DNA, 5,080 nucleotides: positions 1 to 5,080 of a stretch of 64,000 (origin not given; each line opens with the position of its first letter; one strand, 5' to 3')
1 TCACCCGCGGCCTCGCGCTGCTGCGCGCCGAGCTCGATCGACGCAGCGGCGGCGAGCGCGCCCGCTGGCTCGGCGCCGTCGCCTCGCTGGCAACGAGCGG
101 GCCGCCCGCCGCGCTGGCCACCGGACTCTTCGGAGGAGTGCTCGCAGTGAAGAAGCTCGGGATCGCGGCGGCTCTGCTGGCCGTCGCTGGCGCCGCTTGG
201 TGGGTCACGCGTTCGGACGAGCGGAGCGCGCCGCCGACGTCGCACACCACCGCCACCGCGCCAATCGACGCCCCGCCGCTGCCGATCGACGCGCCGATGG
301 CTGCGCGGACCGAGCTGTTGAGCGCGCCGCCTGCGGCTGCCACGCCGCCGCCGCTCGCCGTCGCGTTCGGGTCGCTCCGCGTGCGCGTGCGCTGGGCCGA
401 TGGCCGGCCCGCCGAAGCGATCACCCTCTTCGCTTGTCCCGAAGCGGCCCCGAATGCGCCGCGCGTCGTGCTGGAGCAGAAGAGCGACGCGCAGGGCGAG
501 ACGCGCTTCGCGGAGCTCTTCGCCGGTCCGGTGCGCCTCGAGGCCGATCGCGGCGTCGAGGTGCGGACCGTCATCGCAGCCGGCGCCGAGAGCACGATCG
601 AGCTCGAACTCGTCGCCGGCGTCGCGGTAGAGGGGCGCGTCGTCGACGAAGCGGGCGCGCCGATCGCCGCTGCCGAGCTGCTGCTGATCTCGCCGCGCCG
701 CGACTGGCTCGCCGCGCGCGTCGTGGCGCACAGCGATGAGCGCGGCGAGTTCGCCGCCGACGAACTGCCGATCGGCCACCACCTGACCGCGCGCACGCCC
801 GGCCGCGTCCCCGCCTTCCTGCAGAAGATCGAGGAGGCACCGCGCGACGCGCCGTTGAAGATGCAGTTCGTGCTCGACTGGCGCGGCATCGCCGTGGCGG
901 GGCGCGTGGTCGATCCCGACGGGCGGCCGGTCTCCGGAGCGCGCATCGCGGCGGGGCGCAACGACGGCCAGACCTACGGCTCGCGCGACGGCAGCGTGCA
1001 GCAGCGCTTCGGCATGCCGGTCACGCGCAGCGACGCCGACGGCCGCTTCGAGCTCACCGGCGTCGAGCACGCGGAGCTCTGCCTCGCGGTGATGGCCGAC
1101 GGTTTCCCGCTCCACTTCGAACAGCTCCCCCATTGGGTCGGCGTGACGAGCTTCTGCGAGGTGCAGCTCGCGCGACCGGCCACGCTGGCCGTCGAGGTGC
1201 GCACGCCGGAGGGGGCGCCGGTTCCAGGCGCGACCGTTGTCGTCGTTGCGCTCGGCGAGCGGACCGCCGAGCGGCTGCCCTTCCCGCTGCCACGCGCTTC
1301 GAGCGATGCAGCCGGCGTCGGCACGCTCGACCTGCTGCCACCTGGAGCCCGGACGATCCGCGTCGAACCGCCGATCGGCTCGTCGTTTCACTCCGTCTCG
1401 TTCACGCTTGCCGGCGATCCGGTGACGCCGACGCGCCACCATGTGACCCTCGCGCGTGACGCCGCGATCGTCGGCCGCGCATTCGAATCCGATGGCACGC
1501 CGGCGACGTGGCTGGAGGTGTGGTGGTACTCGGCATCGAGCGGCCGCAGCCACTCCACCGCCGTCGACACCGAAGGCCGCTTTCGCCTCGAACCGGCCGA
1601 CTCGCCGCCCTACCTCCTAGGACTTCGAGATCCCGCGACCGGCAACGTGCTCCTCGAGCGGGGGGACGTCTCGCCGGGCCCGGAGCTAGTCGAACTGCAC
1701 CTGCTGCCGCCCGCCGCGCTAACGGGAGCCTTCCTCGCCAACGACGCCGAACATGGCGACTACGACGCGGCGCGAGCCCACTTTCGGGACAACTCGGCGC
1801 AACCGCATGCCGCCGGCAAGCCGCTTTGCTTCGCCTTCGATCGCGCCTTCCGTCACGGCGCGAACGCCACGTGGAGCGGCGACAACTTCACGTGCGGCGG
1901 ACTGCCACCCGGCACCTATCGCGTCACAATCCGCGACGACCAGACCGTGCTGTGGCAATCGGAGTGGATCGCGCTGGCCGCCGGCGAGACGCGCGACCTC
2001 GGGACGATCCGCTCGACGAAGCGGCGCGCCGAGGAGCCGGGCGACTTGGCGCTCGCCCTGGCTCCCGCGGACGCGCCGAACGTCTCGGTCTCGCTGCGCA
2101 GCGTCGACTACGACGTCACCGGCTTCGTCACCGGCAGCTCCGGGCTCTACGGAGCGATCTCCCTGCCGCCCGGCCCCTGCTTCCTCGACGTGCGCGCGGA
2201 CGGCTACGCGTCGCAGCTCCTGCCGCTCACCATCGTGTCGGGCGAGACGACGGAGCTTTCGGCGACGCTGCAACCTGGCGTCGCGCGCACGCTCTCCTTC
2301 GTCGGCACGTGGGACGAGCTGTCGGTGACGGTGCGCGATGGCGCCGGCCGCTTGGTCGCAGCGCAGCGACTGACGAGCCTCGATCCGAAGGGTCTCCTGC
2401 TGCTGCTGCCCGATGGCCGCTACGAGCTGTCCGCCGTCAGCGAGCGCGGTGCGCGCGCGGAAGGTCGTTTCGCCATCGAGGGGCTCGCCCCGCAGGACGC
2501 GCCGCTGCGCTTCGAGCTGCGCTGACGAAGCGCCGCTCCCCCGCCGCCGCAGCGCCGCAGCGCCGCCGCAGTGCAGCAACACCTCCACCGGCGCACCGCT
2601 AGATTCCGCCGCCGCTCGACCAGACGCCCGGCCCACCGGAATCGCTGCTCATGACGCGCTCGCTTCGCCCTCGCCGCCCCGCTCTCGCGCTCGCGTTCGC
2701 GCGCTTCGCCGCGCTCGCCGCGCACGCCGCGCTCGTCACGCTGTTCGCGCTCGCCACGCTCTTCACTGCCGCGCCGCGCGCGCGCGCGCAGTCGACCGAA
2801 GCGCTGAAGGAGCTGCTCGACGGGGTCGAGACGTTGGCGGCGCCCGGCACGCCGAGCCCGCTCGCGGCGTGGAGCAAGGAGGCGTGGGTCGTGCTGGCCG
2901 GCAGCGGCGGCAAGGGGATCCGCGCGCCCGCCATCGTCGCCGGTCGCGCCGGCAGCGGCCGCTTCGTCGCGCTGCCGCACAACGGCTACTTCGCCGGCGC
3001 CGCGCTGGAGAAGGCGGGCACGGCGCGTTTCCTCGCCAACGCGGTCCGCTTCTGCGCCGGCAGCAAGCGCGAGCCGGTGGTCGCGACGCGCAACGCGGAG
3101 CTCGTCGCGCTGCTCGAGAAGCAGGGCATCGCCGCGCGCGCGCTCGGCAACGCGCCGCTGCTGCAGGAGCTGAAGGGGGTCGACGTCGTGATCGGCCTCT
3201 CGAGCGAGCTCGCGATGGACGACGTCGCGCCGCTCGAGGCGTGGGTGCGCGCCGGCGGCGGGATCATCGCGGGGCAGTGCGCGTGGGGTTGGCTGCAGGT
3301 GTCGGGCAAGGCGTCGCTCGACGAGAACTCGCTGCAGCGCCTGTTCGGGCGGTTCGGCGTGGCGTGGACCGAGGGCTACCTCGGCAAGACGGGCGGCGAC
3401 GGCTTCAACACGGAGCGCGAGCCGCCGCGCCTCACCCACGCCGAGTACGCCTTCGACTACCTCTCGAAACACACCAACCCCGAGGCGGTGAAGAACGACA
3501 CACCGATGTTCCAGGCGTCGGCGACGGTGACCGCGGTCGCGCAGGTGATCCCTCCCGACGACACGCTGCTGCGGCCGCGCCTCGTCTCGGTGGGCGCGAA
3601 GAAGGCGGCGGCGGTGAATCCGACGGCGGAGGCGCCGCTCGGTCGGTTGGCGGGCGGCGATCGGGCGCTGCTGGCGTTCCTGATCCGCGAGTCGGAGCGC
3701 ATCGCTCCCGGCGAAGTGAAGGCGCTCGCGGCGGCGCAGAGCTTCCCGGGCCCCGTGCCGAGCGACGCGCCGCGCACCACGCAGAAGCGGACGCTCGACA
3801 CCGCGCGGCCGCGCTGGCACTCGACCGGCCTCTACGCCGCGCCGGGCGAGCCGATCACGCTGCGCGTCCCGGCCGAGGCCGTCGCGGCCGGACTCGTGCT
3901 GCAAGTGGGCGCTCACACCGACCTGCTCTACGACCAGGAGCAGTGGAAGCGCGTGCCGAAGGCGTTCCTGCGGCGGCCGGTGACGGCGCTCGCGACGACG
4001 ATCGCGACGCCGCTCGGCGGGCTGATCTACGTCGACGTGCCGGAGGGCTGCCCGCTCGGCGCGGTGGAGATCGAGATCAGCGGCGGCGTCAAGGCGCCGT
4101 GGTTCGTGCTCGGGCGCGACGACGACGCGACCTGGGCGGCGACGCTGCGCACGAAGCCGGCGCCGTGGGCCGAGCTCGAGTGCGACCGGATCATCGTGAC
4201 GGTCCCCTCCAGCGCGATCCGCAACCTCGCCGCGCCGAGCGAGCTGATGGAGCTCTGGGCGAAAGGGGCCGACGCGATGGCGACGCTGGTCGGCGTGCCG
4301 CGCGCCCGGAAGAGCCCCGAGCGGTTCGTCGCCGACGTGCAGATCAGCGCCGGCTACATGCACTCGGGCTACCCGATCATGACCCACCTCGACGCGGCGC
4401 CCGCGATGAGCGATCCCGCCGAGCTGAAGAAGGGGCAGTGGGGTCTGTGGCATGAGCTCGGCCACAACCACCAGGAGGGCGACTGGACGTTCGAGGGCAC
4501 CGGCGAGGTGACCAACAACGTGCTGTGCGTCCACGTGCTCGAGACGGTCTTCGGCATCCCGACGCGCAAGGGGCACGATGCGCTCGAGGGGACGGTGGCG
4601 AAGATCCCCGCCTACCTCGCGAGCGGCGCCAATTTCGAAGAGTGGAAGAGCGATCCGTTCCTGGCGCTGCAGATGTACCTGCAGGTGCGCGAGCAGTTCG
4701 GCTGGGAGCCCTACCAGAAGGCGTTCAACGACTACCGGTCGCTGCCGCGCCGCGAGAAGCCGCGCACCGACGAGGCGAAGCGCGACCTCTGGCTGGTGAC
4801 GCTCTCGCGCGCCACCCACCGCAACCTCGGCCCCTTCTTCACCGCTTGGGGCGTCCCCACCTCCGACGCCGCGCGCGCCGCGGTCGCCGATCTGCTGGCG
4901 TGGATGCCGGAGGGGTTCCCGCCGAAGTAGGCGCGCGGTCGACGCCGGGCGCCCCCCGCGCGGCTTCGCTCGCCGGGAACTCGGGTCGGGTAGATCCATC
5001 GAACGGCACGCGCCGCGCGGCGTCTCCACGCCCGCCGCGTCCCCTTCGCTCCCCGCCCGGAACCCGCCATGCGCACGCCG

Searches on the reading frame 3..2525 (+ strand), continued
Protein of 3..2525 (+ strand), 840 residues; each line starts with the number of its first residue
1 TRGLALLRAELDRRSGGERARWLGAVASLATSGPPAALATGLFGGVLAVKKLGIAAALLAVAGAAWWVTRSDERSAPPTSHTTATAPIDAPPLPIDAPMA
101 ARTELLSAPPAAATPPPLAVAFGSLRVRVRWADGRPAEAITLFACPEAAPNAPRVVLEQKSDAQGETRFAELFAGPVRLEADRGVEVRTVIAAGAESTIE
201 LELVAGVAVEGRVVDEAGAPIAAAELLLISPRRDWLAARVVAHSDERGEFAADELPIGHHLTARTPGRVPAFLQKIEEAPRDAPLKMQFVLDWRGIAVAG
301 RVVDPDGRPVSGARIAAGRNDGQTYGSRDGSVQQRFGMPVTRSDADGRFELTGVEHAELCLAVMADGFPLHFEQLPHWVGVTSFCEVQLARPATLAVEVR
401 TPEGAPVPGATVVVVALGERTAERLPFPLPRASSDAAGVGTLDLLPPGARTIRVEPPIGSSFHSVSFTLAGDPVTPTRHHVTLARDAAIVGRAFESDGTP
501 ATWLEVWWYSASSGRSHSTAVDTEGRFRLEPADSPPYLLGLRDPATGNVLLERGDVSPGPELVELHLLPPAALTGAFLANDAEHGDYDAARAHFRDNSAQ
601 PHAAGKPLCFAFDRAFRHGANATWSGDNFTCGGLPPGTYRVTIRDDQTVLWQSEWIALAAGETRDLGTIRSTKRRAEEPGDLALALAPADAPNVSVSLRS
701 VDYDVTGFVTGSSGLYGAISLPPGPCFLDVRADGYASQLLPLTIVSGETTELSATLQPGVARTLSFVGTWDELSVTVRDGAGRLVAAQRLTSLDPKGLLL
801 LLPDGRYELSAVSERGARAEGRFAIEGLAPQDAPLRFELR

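Call 49: find_encoding_contigs(protein=P0052, flank=10000, max_places=2)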
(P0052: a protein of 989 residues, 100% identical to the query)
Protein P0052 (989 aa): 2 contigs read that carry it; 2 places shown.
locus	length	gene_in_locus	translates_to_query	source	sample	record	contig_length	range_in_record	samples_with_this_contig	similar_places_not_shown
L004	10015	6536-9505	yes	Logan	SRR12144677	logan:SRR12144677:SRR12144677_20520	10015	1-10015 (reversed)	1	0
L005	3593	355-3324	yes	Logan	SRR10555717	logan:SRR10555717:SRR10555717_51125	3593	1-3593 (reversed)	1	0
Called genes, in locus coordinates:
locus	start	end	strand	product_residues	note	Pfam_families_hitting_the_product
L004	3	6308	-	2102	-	?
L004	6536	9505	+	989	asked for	PF04542:Sigma70_r2, PF13620:CarboxypepD_reg (weak), PF13715:CarbopepD_reg_2 (faint), PF13620:CarboxypepD_reg (weak)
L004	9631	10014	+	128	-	?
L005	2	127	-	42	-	?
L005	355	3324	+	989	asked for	PF04542:Sigma70_r2, PF13620:CarboxypepD_reg (weak), PF13715:CarbopepD_reg_2 (faint), PF13620:CarboxypepD_reg (weak)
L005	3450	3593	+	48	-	?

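Call 50: search_protein_families(library=pfam, proteins=[P0052], max_evalue=0.01)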
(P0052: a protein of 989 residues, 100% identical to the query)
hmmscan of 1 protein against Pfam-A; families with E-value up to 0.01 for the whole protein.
P0052 (989 aa): 10 families
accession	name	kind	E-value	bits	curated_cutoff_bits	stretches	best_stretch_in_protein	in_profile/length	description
PF13620.12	CarboxypepD_reg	-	7.7e-46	154.8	32.3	4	447-518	2-60/82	Carboxypeptidase regulatory-like domain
PF04542.20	Sigma70_r2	-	1e-09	38.5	24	1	13-77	3-71/71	Sigma-70 region 2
PF13715.12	CarbopepD_reg_2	-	2.9e-06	27.7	32.2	0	853-905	24-76/88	CarboxypepD_reg-like domain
PF24107.1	DUF7382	-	6.6e-05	23.1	27.4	0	543-564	21-42/65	Domain of unknown function (DUF7382)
PF08281.18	Sigma70_r4_2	-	0.00024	21.1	25.7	1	104-156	2-54/54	Sigma-70, region 4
PF10670.15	DUF4198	-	0.00029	21.5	34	0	552-597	156-199/209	Domain of unknown function (DUF4198)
PF00775.27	Dioxygenase_C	-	0.00045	20.2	27.3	0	444-504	29-92/182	Dioxygenase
PF02369.22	Big_1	-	0.00098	19.6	34.9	0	542-569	19-46/93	Bacterial Ig-like domain (group 1)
PF22029.2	PhyR_sigma2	-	0.0011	19.4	27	1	14-54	3-43/55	Sigma2 domain of PhyR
PF15976.11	CooC_C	-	0.0013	19.2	29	0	446-466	18-38/93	CS1-pili formation C-terminal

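Call 55: find_encoding_contigs(protein=P0057, flank=10000, max_places=1)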
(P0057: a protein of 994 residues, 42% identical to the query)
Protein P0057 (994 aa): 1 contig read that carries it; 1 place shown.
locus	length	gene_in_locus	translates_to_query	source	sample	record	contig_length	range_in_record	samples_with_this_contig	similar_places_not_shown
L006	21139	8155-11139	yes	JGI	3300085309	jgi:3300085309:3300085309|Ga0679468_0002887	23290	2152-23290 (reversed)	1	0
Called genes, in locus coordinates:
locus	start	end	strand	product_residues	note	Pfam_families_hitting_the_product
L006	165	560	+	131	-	PF13366:PDDEXK_3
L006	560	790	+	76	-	-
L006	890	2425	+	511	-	PF00221:Lyase_aromatic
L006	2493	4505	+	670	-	-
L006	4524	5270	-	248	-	PF06439:3keto-disac_hyd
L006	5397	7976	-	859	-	PF03130:HEAT_PBS (faint), PF13646:HEAT_2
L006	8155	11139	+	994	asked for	PF04542:Sigma70_r2, PF08281:Sigma70_r4_2 (weak), PF02369:Big_1 (faint), PF15976:CooC_C (faint), PF13715:CarbopepD_reg_2 (faint), PF13620:CarboxypepD_reg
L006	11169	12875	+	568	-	PF17391:Urocanase_N, PF01175:Urocanase, PF17392:Urocanase_C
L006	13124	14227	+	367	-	PF14088:DUF4268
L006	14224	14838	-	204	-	PF01174:SNO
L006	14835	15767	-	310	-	PF01680:SOR_SNZ, PF05690:ThiG (weak), PF17935:TetR_C_27 (weak)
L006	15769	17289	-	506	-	PF00282:Pyridoxal_deC, PF00266:Aminotran_5 (weak)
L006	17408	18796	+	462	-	PF00392:GntR, PF00155:Aminotran_1_2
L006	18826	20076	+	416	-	PF00291:PALP, PF01842:ACT (weak)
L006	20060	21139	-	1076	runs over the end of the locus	?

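Call 87: find_encoding_contigs(protein=P0059, flank=8000, max_places=1)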
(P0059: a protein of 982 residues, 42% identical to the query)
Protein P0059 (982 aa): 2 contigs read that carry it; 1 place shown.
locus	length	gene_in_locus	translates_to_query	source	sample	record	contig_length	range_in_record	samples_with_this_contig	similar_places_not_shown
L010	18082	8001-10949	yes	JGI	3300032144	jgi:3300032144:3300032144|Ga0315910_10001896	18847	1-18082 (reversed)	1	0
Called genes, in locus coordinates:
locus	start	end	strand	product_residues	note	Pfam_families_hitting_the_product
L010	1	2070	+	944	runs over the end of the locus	?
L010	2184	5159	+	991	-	PF04542:Sigma70_r2, PF08281:Sigma70_r4_2, PF13715:CarbopepD_reg_2 (faint), PF13620:CarboxypepD_reg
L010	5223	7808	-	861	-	PF02985:HEAT (faint), PF03130:HEAT_PBS (faint), PF13646:HEAT_2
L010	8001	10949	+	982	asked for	PF04542:Sigma70_r2, PF08281:Sigma70_r4_2, PF15976:CooC_C (faint), PF13620:CarboxypepD_reg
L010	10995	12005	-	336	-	PF03372:Exo_endo_phos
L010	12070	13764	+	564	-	PF17391:Urocanase_N, PF01175:Urocanase, PF17392:Urocanase_C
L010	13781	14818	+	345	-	PF00657:Lipase_GDSL (weak), PF13472:Lipase_GDSL_2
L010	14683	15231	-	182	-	-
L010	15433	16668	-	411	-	-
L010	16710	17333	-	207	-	-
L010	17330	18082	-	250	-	?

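Call 88: find_encoding_contigs(protein=P0053, flank=4000, max_places=1)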
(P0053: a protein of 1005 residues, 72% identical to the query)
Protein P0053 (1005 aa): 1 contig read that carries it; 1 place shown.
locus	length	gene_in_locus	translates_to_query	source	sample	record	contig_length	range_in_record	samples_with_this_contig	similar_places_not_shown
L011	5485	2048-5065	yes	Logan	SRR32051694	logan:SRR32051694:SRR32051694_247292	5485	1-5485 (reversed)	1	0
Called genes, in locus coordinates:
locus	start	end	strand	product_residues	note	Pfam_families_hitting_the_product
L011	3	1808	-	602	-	?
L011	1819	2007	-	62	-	-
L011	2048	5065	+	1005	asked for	PF04542:Sigma70_r2, PF00775:Dioxygenase_C (faint), PF15976:CooC_C (faint), PF13620:CarboxypepD_reg (weak)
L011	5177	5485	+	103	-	?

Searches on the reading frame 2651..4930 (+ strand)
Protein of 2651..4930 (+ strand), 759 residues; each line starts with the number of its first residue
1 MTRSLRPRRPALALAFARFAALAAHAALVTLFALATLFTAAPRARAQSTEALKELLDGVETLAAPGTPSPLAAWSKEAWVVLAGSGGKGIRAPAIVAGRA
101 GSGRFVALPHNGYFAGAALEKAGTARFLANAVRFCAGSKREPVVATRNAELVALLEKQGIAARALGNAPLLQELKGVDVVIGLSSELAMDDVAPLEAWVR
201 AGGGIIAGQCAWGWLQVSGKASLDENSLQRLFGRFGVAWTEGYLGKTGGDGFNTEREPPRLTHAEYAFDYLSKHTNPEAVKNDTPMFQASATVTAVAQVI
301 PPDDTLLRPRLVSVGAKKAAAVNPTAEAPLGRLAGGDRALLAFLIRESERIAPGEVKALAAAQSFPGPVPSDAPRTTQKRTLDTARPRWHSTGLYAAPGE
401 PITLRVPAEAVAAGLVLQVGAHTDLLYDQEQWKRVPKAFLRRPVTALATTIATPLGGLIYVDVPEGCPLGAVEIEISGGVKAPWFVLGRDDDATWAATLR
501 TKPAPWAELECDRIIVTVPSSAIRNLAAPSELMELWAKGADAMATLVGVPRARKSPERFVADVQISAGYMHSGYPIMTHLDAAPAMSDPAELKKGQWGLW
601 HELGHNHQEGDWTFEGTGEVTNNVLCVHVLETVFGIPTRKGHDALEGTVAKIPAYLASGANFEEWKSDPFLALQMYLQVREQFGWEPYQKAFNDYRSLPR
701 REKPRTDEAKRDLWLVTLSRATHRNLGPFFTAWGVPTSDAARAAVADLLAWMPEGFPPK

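Call 10: search_protein_families(library=pfam, proteins=[window:2651-4930:+], max_evalue=0.001)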
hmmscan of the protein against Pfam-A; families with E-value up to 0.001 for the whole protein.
window:2651-4930:+ (759 aa): 2 families
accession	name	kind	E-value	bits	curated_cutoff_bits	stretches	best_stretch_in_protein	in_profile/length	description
PF13402.12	Peptidase_M60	-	4.2e-72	243.4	25.8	1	478-734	1-275/275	Peptidase M60, enhancin and enhancin-like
PF17291.7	M60-like_N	-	1.5e-19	70.4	23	1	381-477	11-106/106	N-terminal domain of M60-like peptidases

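Call 29: find_encoding_contigs(protein=window:2651-4930:+, flank=10000, max_places=3)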
Protein window:2651-4930:+ (759 aa): no gene with exactly this product is on record in the collection.
